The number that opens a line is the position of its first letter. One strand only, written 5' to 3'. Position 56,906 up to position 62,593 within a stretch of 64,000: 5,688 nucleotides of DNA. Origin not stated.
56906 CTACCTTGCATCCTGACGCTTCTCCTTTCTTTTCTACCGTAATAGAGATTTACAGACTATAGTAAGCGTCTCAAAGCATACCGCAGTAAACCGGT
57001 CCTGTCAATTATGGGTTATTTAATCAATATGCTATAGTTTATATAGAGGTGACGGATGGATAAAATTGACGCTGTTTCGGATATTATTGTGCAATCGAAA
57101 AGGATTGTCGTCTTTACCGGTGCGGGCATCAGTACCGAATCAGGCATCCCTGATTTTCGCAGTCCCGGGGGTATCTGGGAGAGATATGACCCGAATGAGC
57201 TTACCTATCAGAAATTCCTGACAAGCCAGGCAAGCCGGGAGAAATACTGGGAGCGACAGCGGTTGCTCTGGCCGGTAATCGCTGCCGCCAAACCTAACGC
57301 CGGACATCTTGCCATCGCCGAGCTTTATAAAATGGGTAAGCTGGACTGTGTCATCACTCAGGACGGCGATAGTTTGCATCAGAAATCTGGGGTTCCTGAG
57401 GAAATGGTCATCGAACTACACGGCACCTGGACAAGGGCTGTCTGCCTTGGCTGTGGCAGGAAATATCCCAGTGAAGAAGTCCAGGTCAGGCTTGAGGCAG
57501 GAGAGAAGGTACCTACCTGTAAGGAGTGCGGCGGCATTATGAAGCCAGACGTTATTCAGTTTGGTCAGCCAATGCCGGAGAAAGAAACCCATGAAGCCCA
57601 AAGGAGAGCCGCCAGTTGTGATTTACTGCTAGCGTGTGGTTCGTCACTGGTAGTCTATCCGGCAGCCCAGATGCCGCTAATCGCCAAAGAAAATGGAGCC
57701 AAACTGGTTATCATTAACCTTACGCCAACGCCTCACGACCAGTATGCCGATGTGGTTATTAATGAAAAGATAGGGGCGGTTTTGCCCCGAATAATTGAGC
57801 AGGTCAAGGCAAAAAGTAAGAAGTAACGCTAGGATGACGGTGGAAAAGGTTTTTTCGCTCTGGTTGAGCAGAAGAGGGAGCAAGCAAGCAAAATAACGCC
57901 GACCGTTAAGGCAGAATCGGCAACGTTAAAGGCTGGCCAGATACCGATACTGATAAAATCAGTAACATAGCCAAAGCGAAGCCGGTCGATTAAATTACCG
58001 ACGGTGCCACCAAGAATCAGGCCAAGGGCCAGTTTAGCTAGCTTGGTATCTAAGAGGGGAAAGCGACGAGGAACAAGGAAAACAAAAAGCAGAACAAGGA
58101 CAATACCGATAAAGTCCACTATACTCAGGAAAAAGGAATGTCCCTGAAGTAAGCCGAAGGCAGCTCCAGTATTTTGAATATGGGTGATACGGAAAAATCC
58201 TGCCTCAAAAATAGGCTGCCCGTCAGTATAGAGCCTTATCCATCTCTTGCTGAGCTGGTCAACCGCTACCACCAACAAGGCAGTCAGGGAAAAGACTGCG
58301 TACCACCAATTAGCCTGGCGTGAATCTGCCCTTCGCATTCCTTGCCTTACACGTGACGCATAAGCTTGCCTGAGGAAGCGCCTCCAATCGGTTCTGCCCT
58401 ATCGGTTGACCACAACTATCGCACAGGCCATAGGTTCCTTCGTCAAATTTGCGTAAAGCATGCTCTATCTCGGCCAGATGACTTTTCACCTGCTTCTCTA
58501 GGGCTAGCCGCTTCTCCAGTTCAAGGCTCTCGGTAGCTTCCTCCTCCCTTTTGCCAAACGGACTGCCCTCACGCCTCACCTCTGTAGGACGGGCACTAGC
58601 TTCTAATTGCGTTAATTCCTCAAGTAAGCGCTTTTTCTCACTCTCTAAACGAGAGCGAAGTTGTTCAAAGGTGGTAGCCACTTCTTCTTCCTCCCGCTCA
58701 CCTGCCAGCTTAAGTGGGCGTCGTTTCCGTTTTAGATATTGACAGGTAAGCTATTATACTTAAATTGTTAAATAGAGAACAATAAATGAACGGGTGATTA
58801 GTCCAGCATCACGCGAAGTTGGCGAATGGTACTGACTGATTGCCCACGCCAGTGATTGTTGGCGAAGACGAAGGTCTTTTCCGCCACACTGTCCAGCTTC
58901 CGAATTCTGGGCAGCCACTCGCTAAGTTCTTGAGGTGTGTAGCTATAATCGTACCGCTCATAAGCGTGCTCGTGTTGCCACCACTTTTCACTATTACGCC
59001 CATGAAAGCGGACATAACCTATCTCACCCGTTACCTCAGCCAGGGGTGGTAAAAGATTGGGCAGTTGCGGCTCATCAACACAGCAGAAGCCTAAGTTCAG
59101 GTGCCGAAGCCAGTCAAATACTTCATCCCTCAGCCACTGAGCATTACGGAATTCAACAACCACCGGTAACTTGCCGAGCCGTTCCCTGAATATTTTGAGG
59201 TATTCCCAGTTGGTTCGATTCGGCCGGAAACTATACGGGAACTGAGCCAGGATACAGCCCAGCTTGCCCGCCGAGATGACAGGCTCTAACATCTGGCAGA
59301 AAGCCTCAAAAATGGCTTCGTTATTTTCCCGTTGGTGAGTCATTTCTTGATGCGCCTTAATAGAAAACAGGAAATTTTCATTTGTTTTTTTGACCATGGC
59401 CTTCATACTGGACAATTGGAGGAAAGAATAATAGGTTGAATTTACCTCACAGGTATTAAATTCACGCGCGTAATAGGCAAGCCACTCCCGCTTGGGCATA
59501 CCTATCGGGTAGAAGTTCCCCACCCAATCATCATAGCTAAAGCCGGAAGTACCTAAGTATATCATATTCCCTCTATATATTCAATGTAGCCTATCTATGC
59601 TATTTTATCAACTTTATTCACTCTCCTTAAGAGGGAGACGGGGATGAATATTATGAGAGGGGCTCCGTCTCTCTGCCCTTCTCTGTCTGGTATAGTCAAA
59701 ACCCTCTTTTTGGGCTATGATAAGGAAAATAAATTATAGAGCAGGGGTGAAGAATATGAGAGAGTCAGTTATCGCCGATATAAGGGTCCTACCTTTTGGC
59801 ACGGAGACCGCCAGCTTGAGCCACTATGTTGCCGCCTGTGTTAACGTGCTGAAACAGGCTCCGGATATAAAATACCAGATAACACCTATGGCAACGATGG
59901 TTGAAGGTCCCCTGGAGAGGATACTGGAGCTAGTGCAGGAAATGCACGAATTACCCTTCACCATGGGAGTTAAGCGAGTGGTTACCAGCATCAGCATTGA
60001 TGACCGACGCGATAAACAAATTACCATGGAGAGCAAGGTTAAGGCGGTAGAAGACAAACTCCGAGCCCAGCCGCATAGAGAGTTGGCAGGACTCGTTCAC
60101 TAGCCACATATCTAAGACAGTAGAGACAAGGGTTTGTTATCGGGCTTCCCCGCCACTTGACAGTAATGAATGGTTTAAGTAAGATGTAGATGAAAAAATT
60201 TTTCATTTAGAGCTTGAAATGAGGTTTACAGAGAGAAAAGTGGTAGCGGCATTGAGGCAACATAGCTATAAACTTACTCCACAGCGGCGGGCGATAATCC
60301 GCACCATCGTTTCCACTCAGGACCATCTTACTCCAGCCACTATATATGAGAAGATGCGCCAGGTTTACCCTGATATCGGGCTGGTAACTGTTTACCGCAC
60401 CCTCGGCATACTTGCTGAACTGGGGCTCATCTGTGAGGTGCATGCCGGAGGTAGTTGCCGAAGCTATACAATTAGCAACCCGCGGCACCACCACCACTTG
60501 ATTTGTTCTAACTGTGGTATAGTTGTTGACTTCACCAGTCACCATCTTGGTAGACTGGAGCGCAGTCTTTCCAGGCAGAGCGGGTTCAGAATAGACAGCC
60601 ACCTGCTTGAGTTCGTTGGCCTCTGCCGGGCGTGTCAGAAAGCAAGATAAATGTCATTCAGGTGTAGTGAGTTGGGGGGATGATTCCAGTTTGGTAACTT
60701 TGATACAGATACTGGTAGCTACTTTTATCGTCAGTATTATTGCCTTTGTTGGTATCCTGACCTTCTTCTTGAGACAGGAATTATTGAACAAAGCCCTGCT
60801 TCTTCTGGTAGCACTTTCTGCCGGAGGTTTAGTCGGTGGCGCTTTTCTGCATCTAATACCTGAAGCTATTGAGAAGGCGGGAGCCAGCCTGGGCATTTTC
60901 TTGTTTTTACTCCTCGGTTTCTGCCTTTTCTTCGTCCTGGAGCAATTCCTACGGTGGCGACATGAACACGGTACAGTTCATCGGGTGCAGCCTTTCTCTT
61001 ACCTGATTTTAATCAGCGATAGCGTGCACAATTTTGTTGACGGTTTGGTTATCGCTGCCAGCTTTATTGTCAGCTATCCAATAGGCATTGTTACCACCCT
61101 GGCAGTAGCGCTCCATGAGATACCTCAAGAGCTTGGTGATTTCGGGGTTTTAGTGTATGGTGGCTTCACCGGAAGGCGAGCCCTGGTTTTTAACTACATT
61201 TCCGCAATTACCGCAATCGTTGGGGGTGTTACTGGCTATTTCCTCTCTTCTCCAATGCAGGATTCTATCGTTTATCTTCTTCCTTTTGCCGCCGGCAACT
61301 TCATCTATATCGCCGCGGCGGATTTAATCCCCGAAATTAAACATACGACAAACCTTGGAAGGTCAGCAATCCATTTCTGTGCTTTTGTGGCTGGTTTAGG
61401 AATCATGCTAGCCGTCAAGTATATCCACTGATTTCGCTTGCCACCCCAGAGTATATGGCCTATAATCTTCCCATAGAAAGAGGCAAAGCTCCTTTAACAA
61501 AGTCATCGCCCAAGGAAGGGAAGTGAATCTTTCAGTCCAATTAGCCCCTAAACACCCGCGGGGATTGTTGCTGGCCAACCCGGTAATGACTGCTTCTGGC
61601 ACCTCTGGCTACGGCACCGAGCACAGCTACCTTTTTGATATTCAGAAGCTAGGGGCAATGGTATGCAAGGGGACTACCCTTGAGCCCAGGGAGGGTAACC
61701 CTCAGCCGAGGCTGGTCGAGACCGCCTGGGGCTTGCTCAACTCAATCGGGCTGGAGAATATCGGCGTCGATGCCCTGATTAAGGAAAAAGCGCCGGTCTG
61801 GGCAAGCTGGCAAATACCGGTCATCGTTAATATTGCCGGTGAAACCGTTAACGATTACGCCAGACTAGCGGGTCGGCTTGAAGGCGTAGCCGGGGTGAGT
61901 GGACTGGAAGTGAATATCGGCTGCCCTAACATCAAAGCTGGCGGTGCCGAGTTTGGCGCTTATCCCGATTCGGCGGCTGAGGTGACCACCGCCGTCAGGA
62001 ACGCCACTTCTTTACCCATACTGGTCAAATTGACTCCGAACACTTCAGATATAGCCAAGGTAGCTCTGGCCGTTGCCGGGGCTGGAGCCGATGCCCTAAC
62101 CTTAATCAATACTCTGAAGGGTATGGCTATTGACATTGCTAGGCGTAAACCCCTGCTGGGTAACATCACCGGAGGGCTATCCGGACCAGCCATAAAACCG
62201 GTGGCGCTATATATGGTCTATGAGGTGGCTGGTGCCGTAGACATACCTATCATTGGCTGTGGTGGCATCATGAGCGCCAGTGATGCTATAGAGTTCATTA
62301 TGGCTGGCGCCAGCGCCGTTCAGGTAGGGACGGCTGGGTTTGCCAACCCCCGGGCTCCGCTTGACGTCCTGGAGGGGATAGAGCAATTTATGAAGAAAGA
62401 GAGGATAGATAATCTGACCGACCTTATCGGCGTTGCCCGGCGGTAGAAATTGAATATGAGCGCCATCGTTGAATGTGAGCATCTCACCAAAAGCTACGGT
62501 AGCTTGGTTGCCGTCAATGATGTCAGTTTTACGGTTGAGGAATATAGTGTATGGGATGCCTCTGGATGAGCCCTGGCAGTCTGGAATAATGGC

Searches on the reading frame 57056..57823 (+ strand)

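Call 85: search_protein_families(library=pfam, proteins=[window:57056-57823:+], max_evalue=0.0001)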
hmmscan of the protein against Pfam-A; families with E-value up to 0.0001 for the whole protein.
window:57056-57823:+ (256 aa): 1 family
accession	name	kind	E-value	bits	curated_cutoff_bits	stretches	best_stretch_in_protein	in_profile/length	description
PF02146.23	SIR2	-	4.2e-46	157.6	24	1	22-202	1-180/180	Sir2 family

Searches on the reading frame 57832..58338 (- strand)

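Call 85: search_protein_families(library=pfam, proteins=[window:57832-58338:-], max_evalue=0.0001)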
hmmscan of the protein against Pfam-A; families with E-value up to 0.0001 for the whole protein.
window:57832-58338:- (169 aa): 1 family
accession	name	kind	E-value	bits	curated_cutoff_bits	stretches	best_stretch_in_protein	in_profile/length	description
PF01252.23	Peptidase_A8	-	2.6e-36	125.4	25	1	20-156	2-141/142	Signal peptidase (SPase) II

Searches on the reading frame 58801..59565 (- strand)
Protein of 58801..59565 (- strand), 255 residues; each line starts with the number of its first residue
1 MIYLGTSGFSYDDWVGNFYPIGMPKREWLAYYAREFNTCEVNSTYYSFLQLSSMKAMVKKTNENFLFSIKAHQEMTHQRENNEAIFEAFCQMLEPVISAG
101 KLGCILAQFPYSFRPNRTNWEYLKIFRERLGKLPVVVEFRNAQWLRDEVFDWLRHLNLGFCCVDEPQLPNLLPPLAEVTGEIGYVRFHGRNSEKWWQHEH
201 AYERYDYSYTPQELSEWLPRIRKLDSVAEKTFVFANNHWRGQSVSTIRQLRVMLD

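Call 85: search_protein_families(library=pfam, proteins=[window:58801-59565:-], max_evalue=0.0001)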
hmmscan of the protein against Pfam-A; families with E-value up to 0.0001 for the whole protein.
window:58801-59565:- (255 aa): 1 family
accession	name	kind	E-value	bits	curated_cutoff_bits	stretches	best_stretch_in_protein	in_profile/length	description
PF01904.24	DUF72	-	2e-64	218.1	25.3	1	19-251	1-215/217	Protein of unknown function DUF72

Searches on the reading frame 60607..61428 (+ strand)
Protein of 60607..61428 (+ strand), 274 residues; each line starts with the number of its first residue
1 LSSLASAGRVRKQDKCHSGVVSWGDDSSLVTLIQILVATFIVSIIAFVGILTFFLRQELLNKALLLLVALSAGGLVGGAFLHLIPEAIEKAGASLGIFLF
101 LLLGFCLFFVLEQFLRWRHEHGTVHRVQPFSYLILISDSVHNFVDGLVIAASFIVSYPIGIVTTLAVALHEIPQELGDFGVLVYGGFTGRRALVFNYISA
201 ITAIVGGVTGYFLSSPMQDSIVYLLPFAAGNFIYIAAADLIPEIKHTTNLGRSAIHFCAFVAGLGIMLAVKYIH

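Call 85: search_protein_families(library=pfam, proteins=[window:60607-61428:+], max_evalue=0.0001)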
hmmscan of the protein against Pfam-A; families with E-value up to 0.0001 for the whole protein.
window:60607-61428:+ (274 aa): 1 family
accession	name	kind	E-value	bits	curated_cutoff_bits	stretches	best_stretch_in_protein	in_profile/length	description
PF02535.28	Zip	-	8.5e-41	140.7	35.1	2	120-270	167-322/323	ZIP Zinc transporter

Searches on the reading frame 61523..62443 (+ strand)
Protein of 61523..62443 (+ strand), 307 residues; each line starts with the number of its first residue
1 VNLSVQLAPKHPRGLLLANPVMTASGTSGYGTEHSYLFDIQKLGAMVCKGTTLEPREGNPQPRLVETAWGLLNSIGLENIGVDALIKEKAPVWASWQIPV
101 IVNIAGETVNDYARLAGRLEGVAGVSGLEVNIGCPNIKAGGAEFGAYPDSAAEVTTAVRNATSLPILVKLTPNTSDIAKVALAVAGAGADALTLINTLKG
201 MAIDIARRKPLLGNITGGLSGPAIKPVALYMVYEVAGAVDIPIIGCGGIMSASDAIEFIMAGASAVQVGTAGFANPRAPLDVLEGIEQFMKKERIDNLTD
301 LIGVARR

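Call 85: search_protein_families(library=pfam, proteins=[window:61523-62443:+], max_evalue=0.0001)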
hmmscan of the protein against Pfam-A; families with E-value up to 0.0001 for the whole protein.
window:61523-62443:+ (307 aa): 3 families
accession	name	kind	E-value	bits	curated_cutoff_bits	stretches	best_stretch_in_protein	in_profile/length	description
PF01180.27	DHO_dh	-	1.1e-79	268.1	27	1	14-290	8-291/291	Dihydroorotate dehydrogenase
PF01207.24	Dus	-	1.2e-11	44.8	20.4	1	98-194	54-157/311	Dihydrouridine synthase (Dus)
PF03060.21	NMO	-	2.8e-06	27.4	28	1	213-271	164-224/331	Nitronate monooxygenase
